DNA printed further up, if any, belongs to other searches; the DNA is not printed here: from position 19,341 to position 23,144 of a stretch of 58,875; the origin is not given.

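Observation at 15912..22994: Tandem pair of ~1170-aa paralogous lipoproteins forming their own promoter-to-terminator unit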

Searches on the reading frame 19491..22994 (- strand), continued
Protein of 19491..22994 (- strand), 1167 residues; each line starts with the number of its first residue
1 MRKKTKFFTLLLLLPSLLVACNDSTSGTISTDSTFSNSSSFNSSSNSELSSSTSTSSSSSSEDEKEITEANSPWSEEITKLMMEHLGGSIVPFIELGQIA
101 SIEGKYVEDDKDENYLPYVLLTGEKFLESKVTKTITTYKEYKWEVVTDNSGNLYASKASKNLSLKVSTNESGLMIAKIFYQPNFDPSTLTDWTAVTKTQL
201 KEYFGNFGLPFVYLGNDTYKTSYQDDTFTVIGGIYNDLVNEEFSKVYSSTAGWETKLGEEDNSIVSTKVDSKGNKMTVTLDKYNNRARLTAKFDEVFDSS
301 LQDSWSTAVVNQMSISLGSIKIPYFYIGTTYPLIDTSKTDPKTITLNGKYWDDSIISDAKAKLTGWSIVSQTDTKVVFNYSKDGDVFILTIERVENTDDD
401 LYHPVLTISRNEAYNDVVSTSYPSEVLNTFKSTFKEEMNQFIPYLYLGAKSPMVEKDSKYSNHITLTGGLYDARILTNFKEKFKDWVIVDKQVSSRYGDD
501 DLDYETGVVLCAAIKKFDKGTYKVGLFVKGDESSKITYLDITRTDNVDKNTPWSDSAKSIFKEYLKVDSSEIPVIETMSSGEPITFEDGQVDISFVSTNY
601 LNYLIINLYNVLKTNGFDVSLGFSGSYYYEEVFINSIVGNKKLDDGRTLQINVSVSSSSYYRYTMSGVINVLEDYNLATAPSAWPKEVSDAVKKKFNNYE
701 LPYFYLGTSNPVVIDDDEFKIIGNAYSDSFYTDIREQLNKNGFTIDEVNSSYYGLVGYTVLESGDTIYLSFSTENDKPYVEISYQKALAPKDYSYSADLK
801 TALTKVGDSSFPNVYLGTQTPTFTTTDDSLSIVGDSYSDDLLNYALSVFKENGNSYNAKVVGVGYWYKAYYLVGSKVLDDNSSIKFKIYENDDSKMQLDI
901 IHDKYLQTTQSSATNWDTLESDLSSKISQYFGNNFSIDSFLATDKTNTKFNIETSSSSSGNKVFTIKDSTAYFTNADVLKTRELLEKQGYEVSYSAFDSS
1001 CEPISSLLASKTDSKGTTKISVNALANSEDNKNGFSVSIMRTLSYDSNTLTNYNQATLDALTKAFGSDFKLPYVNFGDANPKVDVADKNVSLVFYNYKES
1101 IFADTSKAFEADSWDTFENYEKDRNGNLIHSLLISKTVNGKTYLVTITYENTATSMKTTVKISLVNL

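Call 85: find_homologous_proteins(query=L015:5892-6878:+, max_evalue=1e-60)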
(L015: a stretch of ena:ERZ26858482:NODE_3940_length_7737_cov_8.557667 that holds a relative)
Query L015:5892-6878:+ (328 aa): 7991 proteins with E <= 1e-60 among 8000 candidates; the best 120 are listed.
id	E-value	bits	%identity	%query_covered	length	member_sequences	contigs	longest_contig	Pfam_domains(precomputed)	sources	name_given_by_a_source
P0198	3.0e-173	593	81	100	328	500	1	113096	PF20030.6,PF07726.18,PF00004.36,PF17863.8,PF07728.21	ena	-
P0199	1.3e-172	591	80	100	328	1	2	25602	PF20030.6,PF07726.18,PF00004.36,PF17863.8,PF07728.21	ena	-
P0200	1.4e-171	588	80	100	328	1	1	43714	PF20030.6,PF07726.18,PF00004.36,PF17863.8,PF07728.21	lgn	-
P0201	2.7e-171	587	80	100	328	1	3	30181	PF20030.6,PF07726.18,PF00493.30,PF00004.36,PF17863.8,PF07728.21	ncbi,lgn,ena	-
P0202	6.4e-171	586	80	100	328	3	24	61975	PF20030.6,PF07726.18,PF00493.30,PF00004.36,PF17863.8,PF07728.21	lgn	-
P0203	6.5e-171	586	80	100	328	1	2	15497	PF20030.6,PF07726.18,PF00493.30,PF00004.36,PF17863.8,PF07728.21,PF01078.28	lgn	-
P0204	1.4e-170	585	79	100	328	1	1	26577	PF20030.6,PF07726.18,PF00493.30,PF00004.36,PF17863.8,PF07728.21,PF01078.28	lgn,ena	-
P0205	1.4e-170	584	79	100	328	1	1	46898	PF20030.6,PF07726.18,PF00493.30,PF00004.36,PF17863.8,PF07728.21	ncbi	-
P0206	2.4e-170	584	81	98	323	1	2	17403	PF20030.6,PF07726.18,PF00004.36,PF17863.8,PF07728.21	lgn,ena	-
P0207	4.9e-170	583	78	100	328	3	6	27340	PF20030.6,PF07726.18,PF00493.30,PF00004.36,PF17863.8,PF07728.21,PF01078.28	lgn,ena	-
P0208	9.5e-170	582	78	100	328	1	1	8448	PF20030.6,PF07726.18,PF00493.30,PF00004.36,PF17863.8,PF07728.21,PF01078.28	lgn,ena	-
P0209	8.9e-169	579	78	100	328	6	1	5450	PF20030.6,PF07726.18,PF00493.30,PF00004.36,PF17863.8,PF07728.21,PF01078.28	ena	-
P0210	3.0e-168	577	78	99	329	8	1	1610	PF20030.6,PF07726.18,PF00493.30,PF00004.36,PF17863.8,PF07728.21,PF01078.28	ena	-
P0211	6.7e-168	576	79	100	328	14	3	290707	PF20030.6,PF07726.18,PF00493.30,PF00004.36,PF17863.8,PF07728.21,PF01078.28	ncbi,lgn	-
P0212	7.1e-168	576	78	100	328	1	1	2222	PF20030.6,PF07726.18,PF00493.30,PF00004.36,PF17863.8,PF07728.21,PF01078.28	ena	-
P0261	1.1e-162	559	76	100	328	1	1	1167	PF20030.6,PF07726.18,PF00493.30,PF00004.36,PF17863.8,PF07728.21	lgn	-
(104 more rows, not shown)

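Call 86: find_encoding_contigs(protein=P0198, flank=10000, max_places=3)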
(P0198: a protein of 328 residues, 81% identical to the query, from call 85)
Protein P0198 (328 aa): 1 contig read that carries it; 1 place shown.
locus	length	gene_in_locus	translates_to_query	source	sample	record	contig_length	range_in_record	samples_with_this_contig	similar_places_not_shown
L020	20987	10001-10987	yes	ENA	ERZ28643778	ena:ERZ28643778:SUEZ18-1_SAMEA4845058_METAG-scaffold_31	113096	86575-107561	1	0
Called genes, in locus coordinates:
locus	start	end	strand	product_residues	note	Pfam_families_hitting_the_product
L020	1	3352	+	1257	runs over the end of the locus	-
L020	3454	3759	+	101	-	-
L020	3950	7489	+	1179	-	-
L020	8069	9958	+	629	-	-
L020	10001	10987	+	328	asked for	PF20030:bpMoxR, PF00004:AAA, PF07726:AAA_3, PF07728:AAA_5, PF17863:AAA_lid_2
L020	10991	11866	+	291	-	PF01882:DUF58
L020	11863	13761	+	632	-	PF07584:BatA, PF13519:VWA_2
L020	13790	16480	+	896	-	PF05762:VWA_CoxE (faint), PF13519:VWA_2, PF00092:VWA, PF09967:DUF2201 (weak), PF10138:vWA-TerF-like (weak), PF13519:VWA_2, PF13768:VWA_3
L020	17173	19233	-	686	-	PF00664:ABC_membrane, PF00005:ABC_tran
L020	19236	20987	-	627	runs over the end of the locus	PF00664:ABC_membrane, PF00005:ABC_tran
